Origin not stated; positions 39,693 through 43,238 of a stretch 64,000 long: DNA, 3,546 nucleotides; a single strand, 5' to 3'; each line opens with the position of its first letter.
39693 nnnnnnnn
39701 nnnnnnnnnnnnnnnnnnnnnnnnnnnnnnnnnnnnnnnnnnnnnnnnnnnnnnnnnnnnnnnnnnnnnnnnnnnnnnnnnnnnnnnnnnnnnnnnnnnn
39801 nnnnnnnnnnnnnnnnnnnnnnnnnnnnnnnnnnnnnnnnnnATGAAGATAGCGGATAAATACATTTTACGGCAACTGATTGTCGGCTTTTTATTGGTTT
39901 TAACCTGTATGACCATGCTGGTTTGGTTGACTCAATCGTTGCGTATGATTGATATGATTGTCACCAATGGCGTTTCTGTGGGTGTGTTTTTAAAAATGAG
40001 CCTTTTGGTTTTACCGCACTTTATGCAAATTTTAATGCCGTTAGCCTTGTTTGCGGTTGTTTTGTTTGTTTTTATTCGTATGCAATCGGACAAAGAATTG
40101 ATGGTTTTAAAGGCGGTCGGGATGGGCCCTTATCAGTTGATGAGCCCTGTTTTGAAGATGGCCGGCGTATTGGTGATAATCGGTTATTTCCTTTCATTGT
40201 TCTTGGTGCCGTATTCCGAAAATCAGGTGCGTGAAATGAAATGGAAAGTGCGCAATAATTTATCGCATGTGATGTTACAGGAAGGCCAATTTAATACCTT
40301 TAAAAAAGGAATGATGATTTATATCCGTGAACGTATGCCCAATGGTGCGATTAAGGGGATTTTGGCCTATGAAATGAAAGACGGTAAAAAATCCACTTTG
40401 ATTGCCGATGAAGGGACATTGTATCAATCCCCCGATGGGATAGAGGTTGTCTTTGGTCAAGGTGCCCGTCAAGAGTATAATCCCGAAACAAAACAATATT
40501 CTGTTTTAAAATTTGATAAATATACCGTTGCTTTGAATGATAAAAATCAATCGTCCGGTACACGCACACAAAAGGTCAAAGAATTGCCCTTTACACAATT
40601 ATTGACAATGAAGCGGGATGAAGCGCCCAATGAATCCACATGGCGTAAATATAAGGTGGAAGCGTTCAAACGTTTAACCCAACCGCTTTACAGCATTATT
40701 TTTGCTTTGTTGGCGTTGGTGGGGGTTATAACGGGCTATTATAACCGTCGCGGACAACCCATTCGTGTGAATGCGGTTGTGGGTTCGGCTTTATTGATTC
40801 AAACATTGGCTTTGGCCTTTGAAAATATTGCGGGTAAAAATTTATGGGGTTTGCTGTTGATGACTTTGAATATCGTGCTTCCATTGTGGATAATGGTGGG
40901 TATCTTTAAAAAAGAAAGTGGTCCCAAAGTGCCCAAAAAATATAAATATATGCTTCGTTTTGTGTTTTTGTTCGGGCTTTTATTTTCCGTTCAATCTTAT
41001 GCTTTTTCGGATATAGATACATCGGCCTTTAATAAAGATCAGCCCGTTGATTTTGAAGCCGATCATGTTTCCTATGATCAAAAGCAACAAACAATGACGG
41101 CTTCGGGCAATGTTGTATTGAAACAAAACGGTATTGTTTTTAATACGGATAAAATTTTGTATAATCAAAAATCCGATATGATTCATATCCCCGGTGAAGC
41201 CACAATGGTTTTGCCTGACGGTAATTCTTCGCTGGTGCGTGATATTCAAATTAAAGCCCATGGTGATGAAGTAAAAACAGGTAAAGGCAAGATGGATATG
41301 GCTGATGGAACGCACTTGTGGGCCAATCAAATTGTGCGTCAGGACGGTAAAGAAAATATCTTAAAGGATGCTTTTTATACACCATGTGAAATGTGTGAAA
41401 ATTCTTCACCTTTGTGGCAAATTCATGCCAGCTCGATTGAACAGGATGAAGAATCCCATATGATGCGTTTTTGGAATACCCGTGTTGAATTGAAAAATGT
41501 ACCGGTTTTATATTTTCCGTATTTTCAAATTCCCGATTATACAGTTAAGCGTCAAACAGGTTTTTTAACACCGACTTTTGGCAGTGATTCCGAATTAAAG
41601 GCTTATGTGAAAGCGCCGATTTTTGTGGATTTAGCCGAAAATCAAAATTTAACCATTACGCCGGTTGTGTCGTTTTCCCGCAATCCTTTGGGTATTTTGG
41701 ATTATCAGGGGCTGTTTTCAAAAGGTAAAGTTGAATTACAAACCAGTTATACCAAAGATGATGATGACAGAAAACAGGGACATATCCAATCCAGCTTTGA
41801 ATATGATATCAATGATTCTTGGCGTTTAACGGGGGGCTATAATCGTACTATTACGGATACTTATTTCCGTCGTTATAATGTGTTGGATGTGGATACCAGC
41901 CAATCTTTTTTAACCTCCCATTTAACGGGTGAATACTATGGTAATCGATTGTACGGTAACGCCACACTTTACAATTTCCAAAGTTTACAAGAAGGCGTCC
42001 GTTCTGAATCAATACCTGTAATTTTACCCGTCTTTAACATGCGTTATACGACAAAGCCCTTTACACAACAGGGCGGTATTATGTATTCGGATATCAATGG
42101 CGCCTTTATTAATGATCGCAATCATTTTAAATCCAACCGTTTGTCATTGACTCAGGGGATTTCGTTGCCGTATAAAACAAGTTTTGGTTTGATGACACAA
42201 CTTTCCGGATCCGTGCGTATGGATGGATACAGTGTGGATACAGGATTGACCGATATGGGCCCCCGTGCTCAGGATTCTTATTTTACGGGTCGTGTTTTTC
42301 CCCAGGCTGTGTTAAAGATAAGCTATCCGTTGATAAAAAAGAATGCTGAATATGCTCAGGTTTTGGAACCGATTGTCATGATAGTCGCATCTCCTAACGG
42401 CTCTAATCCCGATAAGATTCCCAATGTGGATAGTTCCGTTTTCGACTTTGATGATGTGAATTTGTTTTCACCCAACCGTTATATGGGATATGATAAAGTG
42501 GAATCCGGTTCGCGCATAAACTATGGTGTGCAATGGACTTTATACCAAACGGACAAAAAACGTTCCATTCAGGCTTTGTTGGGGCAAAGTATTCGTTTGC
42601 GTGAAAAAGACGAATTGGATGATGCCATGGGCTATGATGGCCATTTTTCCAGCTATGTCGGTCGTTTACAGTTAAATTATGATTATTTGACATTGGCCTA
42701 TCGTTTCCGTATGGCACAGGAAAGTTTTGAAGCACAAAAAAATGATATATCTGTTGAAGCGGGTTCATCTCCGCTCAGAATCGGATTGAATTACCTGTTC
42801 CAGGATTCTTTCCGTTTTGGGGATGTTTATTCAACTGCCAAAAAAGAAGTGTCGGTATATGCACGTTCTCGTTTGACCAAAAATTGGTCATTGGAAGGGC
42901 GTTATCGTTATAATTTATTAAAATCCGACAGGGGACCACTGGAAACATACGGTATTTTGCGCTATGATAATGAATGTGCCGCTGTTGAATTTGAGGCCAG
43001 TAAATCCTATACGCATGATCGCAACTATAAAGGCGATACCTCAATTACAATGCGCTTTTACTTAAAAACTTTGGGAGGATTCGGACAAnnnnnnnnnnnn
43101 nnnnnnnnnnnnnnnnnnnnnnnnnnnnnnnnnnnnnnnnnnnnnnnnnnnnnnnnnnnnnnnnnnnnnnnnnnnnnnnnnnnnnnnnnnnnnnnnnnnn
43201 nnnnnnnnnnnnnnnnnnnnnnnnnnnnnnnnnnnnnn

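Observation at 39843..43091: In-frame LptF/G-LptD fusion with an internal cleavable-looking signal peptide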

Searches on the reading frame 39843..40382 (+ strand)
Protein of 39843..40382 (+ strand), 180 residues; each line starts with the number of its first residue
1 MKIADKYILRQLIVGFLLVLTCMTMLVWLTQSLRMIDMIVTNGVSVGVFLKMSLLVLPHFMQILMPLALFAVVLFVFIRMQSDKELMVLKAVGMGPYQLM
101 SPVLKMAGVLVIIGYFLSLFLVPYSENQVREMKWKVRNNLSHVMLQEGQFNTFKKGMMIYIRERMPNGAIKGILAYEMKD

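Call 20: search_protein_families(library=ncbifam, proteins=[window:39843-40382:+], max_evalue=0.01)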
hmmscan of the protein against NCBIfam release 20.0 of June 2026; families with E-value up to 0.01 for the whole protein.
window:39843-40382:+ (180 aa): 2 families
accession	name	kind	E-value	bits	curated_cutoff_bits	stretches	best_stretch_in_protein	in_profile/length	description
TIGR04407.1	LptF_YjgP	equivalog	1.1e-43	149.3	230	1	4-180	2-180/347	LPS export ABC transporter permease LptF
TIGR04408.1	LptG_lptG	equivalog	1e-22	80.3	240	1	3-179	1-176/351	LPS export ABC transporter permease LptG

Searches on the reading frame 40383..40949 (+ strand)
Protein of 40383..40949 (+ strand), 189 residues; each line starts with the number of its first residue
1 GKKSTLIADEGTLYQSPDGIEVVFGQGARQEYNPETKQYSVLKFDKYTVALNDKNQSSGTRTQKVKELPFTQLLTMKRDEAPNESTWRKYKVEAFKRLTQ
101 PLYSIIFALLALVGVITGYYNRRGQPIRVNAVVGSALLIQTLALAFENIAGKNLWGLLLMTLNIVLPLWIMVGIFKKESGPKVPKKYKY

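Call 20: search_protein_families(library=ncbifam, proteins=[window:40383-40949:+], max_evalue=0.01)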
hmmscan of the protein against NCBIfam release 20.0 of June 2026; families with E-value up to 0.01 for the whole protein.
window:40383-40949:+ (189 aa): 2 families
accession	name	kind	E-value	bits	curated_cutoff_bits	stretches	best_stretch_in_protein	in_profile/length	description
TIGR04407.1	LptF_YjgP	equivalog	3.3e-22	78.7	230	1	2-172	183-342/347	LPS export ABC transporter permease LptF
TIGR04408.1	LptG_lptG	equivalog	0.00019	20.2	240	1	37-140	210-312/351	LPS export ABC transporter permease LptG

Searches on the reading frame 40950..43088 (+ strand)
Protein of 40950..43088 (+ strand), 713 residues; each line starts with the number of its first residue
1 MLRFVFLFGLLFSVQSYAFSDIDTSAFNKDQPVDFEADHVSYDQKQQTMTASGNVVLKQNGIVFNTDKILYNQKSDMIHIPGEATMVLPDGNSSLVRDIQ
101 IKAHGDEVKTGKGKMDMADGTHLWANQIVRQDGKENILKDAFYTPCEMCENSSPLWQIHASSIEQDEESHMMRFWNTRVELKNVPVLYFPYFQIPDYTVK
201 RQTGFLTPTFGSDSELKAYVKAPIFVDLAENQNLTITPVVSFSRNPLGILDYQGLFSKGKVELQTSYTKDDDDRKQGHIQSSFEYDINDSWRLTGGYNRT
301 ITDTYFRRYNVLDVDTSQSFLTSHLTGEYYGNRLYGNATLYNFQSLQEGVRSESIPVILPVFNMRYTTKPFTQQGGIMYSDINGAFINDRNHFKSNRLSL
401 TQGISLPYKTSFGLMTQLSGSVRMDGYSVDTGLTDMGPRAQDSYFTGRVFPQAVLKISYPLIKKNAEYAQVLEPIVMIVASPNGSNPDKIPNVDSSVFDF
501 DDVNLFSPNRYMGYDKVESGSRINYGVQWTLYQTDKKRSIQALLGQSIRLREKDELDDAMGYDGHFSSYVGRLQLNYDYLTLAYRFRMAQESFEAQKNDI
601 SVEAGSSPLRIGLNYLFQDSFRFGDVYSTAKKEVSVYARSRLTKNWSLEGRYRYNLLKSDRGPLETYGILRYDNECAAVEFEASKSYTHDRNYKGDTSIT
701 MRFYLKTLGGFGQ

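Call 20: search_protein_families(library=ncbifam, proteins=[window:40950-43088:+], max_evalue=0.01)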
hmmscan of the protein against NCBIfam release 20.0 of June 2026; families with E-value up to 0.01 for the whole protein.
window:40950-43088:+ (713 aa): 4 families
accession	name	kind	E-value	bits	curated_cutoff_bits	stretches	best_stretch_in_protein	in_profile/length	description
NF002997.0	PRK03761.1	equivalog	8.8e-46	156.4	683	1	28-693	46-737/783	LPS assembly protein LptD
NF003358.0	PRK04423.1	equivalog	9.7e-34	116.7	944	2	23-298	50-320/799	LPS-assembly protein LptD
TIGR03002.1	outer_YhbN_LptA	equivalog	1.4e-07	31.5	71.7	1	27-74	4-51/142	lipopolysaccharide transport periplasmic protein LptA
NF008143.0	PRK10894.1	equivalog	0.00018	20.9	234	1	28-72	31-75/184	lipopolysaccharide ABC transporter substrate-binding protein LptA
